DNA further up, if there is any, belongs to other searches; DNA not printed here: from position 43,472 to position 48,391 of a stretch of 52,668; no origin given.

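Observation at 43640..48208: KS-AT-ACP-aminotransferase module primed by an NRPS module: predicted 3-amino (vicinal diamino) extender unit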

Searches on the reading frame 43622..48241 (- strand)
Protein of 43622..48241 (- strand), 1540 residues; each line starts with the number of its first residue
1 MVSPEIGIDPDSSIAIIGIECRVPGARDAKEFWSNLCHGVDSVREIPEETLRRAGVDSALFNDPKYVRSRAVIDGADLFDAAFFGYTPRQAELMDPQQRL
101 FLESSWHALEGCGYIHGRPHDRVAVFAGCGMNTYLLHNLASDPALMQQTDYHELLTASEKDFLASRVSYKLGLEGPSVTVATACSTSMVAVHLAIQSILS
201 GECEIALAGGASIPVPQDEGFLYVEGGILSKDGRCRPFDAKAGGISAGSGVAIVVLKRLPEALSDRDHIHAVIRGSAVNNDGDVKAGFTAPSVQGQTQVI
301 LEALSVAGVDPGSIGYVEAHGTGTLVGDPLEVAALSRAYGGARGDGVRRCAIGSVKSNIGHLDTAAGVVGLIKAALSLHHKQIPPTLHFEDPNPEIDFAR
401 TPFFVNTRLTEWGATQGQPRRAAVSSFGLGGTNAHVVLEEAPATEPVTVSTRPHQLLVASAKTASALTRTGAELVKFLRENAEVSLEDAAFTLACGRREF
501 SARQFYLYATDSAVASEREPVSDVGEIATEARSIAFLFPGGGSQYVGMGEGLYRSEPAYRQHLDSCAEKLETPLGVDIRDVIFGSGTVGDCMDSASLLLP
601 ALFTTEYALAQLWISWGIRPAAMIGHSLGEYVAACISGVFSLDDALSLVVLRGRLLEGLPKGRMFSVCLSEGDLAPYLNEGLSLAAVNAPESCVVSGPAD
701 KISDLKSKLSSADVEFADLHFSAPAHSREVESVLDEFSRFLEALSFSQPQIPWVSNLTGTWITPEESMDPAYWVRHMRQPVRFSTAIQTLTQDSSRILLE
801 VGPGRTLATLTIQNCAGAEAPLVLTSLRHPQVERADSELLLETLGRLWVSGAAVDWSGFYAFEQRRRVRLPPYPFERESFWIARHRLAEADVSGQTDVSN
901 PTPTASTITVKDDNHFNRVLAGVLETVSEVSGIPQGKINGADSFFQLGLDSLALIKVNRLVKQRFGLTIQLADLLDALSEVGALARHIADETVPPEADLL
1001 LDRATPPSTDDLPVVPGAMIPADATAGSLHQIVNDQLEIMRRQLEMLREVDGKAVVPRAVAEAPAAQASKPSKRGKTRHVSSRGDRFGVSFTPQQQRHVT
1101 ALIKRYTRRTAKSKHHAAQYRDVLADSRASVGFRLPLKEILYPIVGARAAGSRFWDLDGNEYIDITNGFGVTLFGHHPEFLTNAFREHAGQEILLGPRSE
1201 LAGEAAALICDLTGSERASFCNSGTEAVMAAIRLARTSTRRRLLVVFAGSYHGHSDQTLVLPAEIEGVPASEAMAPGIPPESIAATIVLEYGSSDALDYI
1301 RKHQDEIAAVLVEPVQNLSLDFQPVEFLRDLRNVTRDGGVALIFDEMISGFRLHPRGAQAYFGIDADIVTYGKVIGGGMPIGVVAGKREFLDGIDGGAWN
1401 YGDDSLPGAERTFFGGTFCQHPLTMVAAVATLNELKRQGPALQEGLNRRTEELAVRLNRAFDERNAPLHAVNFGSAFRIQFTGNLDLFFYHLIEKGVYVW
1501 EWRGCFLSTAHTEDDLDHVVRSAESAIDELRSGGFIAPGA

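Call 12: find_homologous_proteins(query=window:43622-48241:-, max_evalue=1e-50)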
Query window:43622-48241:- (1540 aa): 8000 proteins with E <= 1e-50 among 8000 candidates; the best 120 are listed.
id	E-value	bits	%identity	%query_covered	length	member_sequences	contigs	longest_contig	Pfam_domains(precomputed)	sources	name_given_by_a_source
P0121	0.0e+0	1862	55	99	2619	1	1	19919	PF00668.26,PF22336.3,PF00109.33,PF22621.3,PF00550.32,PF00202.28,PF00501.35,PF13193.13,PF02801.29,PF16197.12,PF00698.27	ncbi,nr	ncbi:MAG TPA: amino acid adenylation domain-containing protein, partial [Blastocatellia bacterium]|n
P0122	0.0e+0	1813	46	64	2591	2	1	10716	PF08659.17,PF22336.3,PF00109.33,PF21394.4,PF22621.3,PF00550.32,PF13561.13,PF00108.30,PF23297.2,PF16197.12,PF00698.27,PF00106.32,PF02801.29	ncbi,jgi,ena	jgi:acyl transferase domain-containing protein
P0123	0.0e+0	1784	47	61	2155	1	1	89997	PF22336.3,PF00109.33,PF22621.3,PF00550.32,PF00108.30,PF02801.29,PF16197.12,PF00698.27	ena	-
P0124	0.0e+0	1769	48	56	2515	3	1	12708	PF08659.17,PF22336.3,PF00109.33,PF21394.4,PF22621.3,PF00550.32,PF00108.30,PF00106.32,PF02801.29,PF16197.12,PF00698.27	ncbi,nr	ncbi:MAG: hypothetical protein QOJ16_1748, partial [Acidobacteriota bacterium]|nr:hypothetical prote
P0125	0.0e+0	1764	47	56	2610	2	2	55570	PF08659.17,PF22336.3,PF00109.33,PF21394.4,PF22621.3,PF00550.32,PF13561.13,PF00108.30,PF16197.12,PF00698.27,PF00106.32,PF02801.29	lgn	-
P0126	0.0e+0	1762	45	63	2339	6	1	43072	PF22336.3,PF00109.33,PF22621.3,PF00550.32,PF00108.30,PF00975.27,PF02801.29,PF16197.12,PF00698.27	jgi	jgi:acyl transferase domain-containing protein/pimeloyl-ACP methyl ester carboxylesterase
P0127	0.0e+0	1761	47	57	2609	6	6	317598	PF08659.17,PF22336.3,PF00109.33,PF21394.4,PF22621.3,PF00550.32,PF13561.13,PF00108.30,PF16197.12,PF00698.27,PF00106.32,PF02801.29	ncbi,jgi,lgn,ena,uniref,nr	ncbi:MAG: type I polyketide synthase [Paenibacillus dendritiformis]|uniref:type I polyketide synthas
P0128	0.0e+0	1760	48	56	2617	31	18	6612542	PF08659.17,PF22336.3,PF00109.33,PF21394.4,PF22621.3,PF00550.32,PF13561.13,PF00108.30,PF16197.12,PF00698.27,PF00106.32,PF02801.29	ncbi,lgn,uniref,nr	ncbi:type I polyketide synthase [Paenibacillus thiaminolyticus]|uniref:Type I polyketide synthase n=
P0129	0.0e+0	1749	50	57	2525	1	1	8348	PF08659.17,PF22336.3,PF00109.33,PF21394.4,PF22621.3,PF00550.32,PF13561.13,PF00108.30,PF02801.29,PF16197.12,PF00698.27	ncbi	ncbi:MAG: type I polyketide synthase, partial [Acidobacteriota bacterium]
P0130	0.0e+0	1748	45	63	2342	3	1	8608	PF22336.3,PF00109.33,PF22621.3,PF00550.32,PF00108.30,PF00975.27,PF02801.29,PF16197.12,PF00698.27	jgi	-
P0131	0.0e+0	1734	46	61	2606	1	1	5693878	PF08659.17,PF22336.3,PF00109.33,PF21394.4,PF22621.3,PF00550.32,PF00108.30,PF00106.32,PF02801.29,PF16197.12,PF00698.27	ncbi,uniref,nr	ncbi:type I polyketide synthase [Paenibacillus sp. 481]|uniref:type I polyketide synthase n=1 Tax=Pa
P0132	0.0e+0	1671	46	63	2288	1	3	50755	PF22336.3,PF00109.33,PF22621.3,PF00550.32,PF00108.30,PF00975.27,PF02801.29,PF16197.12,PF00698.27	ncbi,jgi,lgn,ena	jgi:acyl transferase domain-containing protein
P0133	0.0e+0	1638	50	57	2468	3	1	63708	PF08659.17,PF22336.3,PF00109.33,PF21394.4,PF22621.3,PF00550.32,PF00108.30,PF00106.32,PF02801.29,PF16197.12,PF00698.27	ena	-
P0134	0.0e+0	1599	46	60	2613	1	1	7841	PF08659.17,PF22336.3,PF00109.33,PF21394.4,PF22621.3,PF00550.32,PF13561.13,PF00108.30,PF16197.12,PF00698.27,PF00106.32,PF02801.29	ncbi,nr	ncbi:MAG: acyltransferase domain-containing protein, partial [bacterium]|nr:acyltransferase domain-c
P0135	0.0e+0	1569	49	56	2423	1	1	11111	PF08659.17,PF22336.3,PF00109.33,PF21394.4,PF22621.3,PF00550.32,PF13561.13,PF00108.30,PF16197.12,PF00698.27,PF00106.32,PF02801.29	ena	-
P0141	0.0e+0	1506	48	99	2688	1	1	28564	PF00668.26,PF22336.3,PF00109.33,PF22621.3,PF00550.32,PF00202.28,PF00501.35,PF13193.13,PF02801.29,PF16197.12,PF00698.27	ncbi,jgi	jgi:amino acid adenylation domain-containing protein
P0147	0.0e+0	1496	48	99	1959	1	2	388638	PF00668.26,PF22336.3,PF00109.33,PF22621.3,PF00550.32,PF00202.28,PF02801.29,PF16197.12,PF00698.27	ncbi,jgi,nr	ncbi:MAG: hypothetical protein QOH06_3648 [Acidobacteriota bacterium]|jgi:acyl transferase domain-co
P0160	0.0e+0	1450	45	99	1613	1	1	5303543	PF22336.3,PF00109.33,PF22621.3,PF00550.32,PF00202.28,PF02801.29,PF16197.12,PF00698.27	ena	-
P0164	0.0e+0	1440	46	99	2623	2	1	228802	PF00668.26,PF22336.3,PF00109.33,PF22621.3,PF00550.32,PF00202.28,PF00501.35,PF13193.13,PF02801.29,PF16197.12,PF00698.27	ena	-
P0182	0.0e+0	1400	43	99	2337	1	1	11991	PF22336.3,PF00109.33,PF22621.3,PF00550.32,PF00202.28,PF00501.35,PF13193.13,PF02801.29,PF16197.12,PF00698.27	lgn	-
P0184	0.0e+0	1397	44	99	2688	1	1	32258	PF00668.26,PF22336.3,PF00109.33,PF22621.3,PF00550.32,PF00202.28,PF00501.35,PF13193.13,PF02801.29,PF16197.12,PF00698.27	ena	-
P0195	0.0e+0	1378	43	99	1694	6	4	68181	PF22336.3,PF00109.33,PF22621.3,PF00550.32,PF00202.28,PF02801.29,PF16197.12,PF00698.27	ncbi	ncbi:aminotransferase class III-fold pyridoxal phosphate-dependent enzyme [Microcoleus sp. F8-D3]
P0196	0.0e+0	1378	44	99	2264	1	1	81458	PF22336.3,PF00109.33,PF22621.3,PF00550.32,PF00202.28,PF00501.35,PF13193.13,PF02801.29,PF16197.12,PF00698.27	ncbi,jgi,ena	jgi:amino acid adenylation domain-containing protein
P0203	0.0e+0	1373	43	99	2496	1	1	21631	PF00668.26,PF22336.3,PF00109.33,PF22621.3,PF00550.32,PF00202.28,PF00501.35,PF13193.13,PF02801.29,PF16197.12,PF00698.27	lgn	-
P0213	0.0e+0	1366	43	99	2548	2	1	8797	PF00668.26,PF22336.3,PF00109.33,PF22621.3,PF00550.32,PF00202.28,PF00501.35,PF13193.13,PF02801.29,PF16197.12,PF00698.27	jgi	jgi:amino acid adenylation domain-containing protein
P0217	0.0e+0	1363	43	99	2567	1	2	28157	PF00668.26,PF22336.3,PF00109.33,PF22621.3,PF00550.32,PF00202.28,PF00501.35,PF13193.13,PF02801.29,PF16197.12,PF00698.27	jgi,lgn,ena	jgi:amino acid adenylation domain-containing protein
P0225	0.0e+0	1358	41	99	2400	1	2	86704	PF22336.3,PF00109.33,PF22621.3,PF00550.32,PF00202.28,PF00501.35,PF13193.13,PF02801.29,PF16197.12,PF00698.27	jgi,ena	jgi:amino acid adenylation domain-containing protein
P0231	0.0e+0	1355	43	64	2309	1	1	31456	PF22336.3,PF00109.33,PF22621.3,PF00550.32,PF00202.28,PF00501.35,PF13193.13,PF02801.29,PF16197.12,PF00698.27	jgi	jgi:amino acid adenylation domain-containing protein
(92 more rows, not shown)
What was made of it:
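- Tried and rejected: The KS-to-AMT query (call 12) was the useful one.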

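Call 13: find_encoding_contigs(protein=P0121, flank=10000, max_places=3)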
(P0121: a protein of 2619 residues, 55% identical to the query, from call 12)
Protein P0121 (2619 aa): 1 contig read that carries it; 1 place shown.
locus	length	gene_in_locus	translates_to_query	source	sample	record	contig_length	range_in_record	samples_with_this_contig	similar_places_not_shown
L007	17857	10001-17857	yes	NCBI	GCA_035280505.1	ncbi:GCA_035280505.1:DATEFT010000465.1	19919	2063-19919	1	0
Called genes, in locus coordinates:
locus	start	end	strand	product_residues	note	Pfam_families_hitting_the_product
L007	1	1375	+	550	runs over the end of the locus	PF00664:ABC_membrane (weak), PF13304:AAA_21 (faint), PF00005:ABC_tran, PF02463:SMC_N (faint)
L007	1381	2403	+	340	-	PF01145:Band_7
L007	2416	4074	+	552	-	PF01094:ANF_receptor (weak), PF13458:Peripla_BP_6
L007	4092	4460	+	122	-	-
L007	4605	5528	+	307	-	PF04338:DUF481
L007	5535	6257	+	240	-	PF00975:Thioesterase, PF12146:Hydrolase_4 (faint), PF12697:Abhydrolase_6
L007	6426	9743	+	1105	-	PF00668:Condensation, PF00501:AMP-binding, PF13193:AMP-binding_C, PF00550:PP-binding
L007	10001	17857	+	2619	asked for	PF00109:ketoacyl-synt, PF02801:Ketoacyl-synt_C, PF16197:KAsynt_C_assoc, PF22336:RhiE-like_linker, PF22621:CurL-like_PKS_C, PF00698:Acyl_transf_1, PF00550:PP-binding, PF00202:Aminotran_3, +3 more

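Call 14: find_encoding_contigs(protein=P0141, flank=10000, max_places=3)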
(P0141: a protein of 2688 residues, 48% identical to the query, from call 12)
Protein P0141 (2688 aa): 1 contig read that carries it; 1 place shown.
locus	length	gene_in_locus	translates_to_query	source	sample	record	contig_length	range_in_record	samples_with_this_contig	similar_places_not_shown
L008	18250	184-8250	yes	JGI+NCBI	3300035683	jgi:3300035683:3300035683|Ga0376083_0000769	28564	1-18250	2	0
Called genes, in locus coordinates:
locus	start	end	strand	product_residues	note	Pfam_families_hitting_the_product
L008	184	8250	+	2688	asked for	PF00109:ketoacyl-synt, PF02801:Ketoacyl-synt_C, PF16197:KAsynt_C_assoc, PF22336:RhiE-like_linker, PF22621:CurL-like_PKS_C, PF00698:Acyl_transf_1, PF00550:PP-binding, PF00202:Aminotran_3, +4 more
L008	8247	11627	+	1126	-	PF00668:Condensation, PF00501:AMP-binding, PF13193:AMP-binding_C, PF00550:PP-binding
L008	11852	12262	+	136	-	-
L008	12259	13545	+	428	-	PF00067:p450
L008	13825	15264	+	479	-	PF01266:DAO (weak), PF01494:FAD_binding_3, PF04820:Trp_halogenase, PF07992:Pyr_redox_2 (faint), PF12831:FAD_oxidored, PF13450:NAD_binding_8 (weak), PF04820:Trp_halogenase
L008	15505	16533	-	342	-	PF02668:TauD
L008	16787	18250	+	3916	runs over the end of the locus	PF00668:Condensation, PF00501:AMP-binding, PF13193:AMP-binding_C, PF00550:PP-binding, PF00668:Condensation, PF00501:AMP-binding, PF13193:AMP-binding_C, PF00550:PP-binding, +6 more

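Call 39: list_cluster_members(proteins=[P0184, P0203, P0213, P0217, P0182, P0196, P0225, P0231, P0121, P0195])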
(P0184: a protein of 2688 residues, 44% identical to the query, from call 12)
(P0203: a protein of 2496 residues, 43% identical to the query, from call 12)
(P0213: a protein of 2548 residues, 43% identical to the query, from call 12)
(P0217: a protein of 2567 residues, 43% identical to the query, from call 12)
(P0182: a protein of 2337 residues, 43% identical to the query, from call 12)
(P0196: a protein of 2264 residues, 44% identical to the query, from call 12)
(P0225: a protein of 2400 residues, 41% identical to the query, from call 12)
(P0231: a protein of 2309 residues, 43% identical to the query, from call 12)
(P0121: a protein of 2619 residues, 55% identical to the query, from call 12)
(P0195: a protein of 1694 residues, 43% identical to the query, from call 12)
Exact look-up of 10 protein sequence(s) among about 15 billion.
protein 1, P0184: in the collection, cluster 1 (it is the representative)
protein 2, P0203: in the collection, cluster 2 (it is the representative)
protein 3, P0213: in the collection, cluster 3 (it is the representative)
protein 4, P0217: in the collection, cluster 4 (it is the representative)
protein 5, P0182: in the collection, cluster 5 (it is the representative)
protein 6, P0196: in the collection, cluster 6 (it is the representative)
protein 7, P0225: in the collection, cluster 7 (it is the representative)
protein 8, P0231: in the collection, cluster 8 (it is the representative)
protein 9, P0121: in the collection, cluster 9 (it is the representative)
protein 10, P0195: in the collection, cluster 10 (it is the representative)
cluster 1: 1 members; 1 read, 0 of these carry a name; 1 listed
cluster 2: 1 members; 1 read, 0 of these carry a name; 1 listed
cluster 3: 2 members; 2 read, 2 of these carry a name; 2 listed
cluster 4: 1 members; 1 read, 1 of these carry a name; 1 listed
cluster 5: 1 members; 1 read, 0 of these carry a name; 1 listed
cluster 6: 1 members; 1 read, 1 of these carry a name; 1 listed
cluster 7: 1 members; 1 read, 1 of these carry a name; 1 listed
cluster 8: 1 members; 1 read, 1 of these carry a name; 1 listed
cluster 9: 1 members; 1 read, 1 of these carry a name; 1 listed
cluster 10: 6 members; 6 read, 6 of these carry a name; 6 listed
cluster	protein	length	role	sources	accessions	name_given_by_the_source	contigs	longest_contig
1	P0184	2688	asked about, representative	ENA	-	-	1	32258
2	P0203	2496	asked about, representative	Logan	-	-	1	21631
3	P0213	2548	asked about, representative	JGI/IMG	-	amino acid adenylation domain-containing protein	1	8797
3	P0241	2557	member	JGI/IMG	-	amino acid adenylation domain-containing protein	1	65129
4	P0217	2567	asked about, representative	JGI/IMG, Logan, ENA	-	amino acid adenylation domain-containing protein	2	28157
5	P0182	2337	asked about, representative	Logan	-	-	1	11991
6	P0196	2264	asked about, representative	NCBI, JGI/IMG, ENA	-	amino acid adenylation domain-containing protein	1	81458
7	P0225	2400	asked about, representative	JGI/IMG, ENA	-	amino acid adenylation domain-containing protein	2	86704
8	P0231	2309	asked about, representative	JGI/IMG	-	amino acid adenylation domain-containing protein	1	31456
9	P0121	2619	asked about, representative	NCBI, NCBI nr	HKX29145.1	MAG TPA: amino acid adenylation domain-containing protein, partial [Blastocatellia ... | amino acid adenylation domain-containing protein [Blastocatellia bacterium]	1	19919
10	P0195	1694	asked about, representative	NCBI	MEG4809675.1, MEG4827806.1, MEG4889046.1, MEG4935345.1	aminotransferase class III-fold pyridoxal phosphate-dependent enzyme [Microcoleus sp. ...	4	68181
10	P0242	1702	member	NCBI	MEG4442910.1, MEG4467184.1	aminotransferase class III-fold pyridoxal phosphate-dependent enzyme [Microcoleus sp. ...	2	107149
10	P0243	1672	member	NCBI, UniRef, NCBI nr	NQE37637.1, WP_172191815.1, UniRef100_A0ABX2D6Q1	type I polyketide synthase [Microcoleus asticus] | Phthiocerol synthesis polyketide synthase type I PpsE n=1 Tax=Microcoleus asticus IPMA8 ...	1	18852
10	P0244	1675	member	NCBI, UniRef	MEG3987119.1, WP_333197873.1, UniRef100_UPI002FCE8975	aminotransferase class III-fold pyridoxal phosphate-dependent enzyme [Microcoleus sp. ... | aminotransferase class III-fold pyridoxal phosphate-dependent enzyme n=1 Tax=Microcoleus ...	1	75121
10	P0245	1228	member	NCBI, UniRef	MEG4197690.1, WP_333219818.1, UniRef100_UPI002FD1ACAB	beta-ketoacyl synthase N-terminal-like domain-containing protein [Microcoleus sp. Pol12A5] | beta-ketoacyl synthase N-terminal-like domain-containing protein n=1 Tax=Microcoleus sp. ...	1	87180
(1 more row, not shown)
